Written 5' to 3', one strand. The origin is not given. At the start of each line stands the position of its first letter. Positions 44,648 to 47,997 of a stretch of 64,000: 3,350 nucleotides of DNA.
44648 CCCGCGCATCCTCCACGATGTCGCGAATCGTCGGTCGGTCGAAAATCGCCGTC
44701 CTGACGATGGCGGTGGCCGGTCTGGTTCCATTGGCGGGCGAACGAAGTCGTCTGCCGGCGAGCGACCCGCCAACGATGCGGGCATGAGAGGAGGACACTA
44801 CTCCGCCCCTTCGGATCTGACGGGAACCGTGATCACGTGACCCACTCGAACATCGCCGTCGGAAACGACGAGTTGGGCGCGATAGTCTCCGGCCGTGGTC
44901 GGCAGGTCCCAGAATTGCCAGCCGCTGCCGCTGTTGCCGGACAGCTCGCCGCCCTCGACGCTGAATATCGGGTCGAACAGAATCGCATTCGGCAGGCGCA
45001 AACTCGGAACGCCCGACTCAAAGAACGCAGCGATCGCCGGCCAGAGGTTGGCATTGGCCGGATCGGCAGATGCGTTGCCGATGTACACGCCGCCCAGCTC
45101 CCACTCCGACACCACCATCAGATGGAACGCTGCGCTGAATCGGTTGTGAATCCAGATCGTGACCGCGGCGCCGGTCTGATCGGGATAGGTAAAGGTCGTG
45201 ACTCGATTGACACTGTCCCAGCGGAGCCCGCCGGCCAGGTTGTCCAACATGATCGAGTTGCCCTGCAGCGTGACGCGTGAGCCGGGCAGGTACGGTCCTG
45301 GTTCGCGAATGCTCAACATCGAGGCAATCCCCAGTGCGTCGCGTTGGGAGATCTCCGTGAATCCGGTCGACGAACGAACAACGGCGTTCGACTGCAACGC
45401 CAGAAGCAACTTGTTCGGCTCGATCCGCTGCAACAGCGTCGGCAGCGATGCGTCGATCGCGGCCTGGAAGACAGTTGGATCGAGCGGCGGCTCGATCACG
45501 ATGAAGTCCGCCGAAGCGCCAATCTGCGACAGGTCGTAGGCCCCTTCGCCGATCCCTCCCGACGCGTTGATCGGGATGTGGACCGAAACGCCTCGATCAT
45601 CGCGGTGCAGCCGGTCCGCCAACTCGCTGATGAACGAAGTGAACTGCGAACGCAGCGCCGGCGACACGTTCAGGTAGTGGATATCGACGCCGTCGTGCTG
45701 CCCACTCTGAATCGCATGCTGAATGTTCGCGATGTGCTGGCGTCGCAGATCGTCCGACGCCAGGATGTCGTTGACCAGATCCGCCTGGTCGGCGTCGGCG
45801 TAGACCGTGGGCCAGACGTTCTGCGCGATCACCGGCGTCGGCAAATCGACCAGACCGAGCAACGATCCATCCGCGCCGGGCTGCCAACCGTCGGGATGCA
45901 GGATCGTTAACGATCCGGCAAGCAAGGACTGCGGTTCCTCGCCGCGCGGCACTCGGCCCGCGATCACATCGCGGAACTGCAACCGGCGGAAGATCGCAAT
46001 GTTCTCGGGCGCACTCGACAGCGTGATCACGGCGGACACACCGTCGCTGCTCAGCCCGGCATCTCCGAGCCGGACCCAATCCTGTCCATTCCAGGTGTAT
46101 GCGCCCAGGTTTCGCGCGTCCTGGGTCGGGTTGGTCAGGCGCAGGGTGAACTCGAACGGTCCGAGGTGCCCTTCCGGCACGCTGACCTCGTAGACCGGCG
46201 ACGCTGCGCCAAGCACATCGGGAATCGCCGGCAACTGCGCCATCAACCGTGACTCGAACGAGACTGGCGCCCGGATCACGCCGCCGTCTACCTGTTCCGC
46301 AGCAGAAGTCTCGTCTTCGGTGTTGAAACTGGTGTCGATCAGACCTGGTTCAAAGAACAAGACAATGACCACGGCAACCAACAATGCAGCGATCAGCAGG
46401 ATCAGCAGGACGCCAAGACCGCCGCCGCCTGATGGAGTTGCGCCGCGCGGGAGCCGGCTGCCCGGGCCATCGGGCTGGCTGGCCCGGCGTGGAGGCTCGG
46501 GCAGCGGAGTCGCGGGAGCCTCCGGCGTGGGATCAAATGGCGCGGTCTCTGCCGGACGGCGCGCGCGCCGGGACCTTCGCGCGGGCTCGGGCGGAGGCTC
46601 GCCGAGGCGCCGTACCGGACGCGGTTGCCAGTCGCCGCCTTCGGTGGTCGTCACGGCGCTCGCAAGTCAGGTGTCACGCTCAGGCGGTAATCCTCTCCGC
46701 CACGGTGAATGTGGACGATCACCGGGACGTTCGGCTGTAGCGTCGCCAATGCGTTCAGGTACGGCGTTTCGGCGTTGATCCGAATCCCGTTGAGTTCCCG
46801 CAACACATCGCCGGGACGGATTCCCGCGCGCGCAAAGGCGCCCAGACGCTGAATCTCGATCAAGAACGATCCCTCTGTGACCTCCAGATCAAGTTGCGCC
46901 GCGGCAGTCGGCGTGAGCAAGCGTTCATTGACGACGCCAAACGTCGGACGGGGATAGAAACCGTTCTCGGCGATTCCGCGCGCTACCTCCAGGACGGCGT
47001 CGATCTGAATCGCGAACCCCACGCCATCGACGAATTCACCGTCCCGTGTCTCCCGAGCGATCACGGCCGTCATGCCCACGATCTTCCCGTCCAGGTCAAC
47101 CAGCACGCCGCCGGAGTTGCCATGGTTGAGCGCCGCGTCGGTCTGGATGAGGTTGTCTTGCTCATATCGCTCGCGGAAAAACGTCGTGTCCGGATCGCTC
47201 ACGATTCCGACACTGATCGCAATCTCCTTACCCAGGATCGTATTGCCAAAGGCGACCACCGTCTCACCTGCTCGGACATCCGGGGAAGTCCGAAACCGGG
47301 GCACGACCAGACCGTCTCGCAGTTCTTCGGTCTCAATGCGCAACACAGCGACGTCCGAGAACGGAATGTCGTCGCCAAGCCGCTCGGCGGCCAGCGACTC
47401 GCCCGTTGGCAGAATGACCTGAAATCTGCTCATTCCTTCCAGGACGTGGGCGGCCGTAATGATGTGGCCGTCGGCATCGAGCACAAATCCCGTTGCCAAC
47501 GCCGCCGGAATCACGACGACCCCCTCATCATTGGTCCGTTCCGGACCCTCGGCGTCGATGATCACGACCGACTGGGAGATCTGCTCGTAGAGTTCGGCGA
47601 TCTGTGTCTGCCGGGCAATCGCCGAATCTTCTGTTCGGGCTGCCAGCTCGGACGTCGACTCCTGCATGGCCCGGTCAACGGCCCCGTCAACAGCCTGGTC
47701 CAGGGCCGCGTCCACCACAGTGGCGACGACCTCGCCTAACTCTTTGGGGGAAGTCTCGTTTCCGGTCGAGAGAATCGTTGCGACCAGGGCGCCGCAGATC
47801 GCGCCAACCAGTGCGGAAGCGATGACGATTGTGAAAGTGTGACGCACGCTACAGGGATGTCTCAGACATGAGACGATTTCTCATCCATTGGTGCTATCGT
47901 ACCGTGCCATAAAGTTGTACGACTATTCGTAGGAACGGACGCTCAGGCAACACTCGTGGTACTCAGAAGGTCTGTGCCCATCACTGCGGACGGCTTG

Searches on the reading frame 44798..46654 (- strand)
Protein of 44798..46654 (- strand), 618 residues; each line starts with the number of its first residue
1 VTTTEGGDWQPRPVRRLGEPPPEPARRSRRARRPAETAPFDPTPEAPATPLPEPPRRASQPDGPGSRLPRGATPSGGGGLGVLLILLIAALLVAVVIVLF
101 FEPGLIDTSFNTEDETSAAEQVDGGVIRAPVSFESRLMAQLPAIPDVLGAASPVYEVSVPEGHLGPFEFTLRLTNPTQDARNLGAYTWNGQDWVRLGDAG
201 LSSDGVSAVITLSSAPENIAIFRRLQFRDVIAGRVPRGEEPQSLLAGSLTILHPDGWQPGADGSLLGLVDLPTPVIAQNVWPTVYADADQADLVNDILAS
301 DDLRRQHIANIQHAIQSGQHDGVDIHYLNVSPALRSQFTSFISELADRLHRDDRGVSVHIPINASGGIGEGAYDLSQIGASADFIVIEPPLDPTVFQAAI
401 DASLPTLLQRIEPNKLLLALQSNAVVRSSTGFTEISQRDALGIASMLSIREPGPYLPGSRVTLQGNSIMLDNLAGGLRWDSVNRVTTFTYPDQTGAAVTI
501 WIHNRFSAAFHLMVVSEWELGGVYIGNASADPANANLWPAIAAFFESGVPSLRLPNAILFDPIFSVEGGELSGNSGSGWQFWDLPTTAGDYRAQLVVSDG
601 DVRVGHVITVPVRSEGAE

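Call 80: search_protein_families(library=pfam, proteins=[window:44798-46654:-], max_evalue=0.0001)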
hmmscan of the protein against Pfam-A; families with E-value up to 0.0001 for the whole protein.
window:44798-46654:- (618 aa): 1 family
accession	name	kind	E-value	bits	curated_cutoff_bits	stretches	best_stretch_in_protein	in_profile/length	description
PF00704.34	Glyco_hydro_18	-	4e-05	23.9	29.6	0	297-387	83-178/317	Glycosyl hydrolases family 18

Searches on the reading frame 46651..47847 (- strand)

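Call 80: search_protein_families(library=pfam, proteins=[window:46651-47847:-], max_evalue=0.0001)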
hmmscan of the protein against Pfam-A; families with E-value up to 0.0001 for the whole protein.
window:46651-47847:- (398 aa): 3 families
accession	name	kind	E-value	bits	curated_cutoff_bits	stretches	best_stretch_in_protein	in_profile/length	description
PF13365.12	Trypsin_2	-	6.2e-27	95.5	27.6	1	118-259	1-144/144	Trypsin-like peptidase domain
PF00089.32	Trypsin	-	2.9e-11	44.1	20.6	1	117-283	26-214/220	Trypsin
PF13180.12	PDZ_2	-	2.6e-06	28.1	27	1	330-391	17-78/80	PDZ domain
